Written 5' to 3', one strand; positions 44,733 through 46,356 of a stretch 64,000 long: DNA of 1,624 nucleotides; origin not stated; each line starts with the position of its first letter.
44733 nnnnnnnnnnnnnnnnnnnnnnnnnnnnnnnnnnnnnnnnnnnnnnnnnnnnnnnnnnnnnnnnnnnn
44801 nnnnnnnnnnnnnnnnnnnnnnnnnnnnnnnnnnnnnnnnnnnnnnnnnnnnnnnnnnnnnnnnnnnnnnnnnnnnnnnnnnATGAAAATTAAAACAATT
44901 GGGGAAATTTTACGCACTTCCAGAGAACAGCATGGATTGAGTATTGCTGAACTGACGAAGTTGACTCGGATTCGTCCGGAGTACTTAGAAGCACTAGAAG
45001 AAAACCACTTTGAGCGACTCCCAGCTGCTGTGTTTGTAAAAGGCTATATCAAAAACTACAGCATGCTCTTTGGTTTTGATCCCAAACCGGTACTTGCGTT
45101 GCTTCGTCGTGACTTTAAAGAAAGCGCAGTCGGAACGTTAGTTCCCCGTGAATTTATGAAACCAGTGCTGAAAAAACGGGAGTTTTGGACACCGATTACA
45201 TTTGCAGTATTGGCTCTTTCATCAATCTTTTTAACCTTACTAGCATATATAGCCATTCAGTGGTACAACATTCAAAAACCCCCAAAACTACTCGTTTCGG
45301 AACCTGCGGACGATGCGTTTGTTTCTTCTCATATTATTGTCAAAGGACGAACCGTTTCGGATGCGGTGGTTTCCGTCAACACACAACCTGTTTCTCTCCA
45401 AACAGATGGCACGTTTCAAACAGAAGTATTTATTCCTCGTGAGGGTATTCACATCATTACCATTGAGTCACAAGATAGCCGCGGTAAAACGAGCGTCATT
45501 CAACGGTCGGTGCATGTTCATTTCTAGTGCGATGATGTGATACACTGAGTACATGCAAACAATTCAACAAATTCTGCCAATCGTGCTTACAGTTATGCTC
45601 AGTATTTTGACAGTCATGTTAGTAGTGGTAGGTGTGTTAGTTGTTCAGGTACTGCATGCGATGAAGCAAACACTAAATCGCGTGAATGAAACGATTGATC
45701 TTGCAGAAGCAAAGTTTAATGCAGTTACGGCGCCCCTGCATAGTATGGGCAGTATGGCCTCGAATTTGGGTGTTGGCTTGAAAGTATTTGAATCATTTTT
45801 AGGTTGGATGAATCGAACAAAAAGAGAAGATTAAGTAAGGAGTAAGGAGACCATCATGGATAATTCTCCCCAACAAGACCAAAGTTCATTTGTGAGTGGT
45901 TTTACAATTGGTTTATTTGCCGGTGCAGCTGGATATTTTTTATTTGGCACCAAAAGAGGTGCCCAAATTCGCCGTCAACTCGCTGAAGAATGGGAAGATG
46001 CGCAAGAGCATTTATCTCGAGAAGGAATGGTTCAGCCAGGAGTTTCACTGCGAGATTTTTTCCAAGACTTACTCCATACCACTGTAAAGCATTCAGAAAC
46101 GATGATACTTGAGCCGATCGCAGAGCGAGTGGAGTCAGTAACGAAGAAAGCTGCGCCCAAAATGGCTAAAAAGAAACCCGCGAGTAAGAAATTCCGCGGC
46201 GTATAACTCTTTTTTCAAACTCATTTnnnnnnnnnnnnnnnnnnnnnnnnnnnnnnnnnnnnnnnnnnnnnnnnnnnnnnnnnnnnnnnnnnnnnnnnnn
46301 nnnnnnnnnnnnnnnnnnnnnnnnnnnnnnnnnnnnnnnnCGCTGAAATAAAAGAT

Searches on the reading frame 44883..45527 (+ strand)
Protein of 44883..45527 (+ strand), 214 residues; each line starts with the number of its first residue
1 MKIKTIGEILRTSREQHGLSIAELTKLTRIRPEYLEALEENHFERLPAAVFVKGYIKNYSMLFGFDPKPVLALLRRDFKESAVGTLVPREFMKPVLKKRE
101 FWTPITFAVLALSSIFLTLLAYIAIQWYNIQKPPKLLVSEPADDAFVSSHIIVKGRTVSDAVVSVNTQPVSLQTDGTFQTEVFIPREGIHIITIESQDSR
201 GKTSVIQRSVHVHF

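Call 81: search_protein_families(library=pfam, proteins=[window:44883-45527:+], max_evalue=0.0001)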
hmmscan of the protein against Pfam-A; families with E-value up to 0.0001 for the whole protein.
window:44883-45527:+ (214 aa): 3 families
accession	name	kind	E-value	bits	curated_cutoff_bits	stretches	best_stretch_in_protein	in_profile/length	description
PF13413.12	HTH_25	-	5.4e-21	74.6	24.6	1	9-70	1-62/62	Helix-turn-helix domain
PF09136.16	Glucodextran_B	-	3.8e-09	36.8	27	1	134-213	1-82/83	Glucodextranase, domain B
PF12844.13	HTH_19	-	5.1e-06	26.7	30.2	1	7-71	1-59/64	Helix-turn-helix domain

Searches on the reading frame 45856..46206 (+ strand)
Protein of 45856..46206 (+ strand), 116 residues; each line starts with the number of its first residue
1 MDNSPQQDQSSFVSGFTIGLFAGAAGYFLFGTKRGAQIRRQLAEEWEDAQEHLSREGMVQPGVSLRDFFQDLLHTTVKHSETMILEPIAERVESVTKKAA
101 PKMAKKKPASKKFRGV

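Call 81: search_protein_families(library=pfam, proteins=[window:45856-46206:+], max_evalue=0.0001)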
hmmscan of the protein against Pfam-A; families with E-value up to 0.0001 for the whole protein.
window:45856-46206:+ (116 aa): 1 family
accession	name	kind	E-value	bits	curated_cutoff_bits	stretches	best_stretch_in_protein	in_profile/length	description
PF12732.12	YtxH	-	2.6e-05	25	37.5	1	14-54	2-42/71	YtxH-like protein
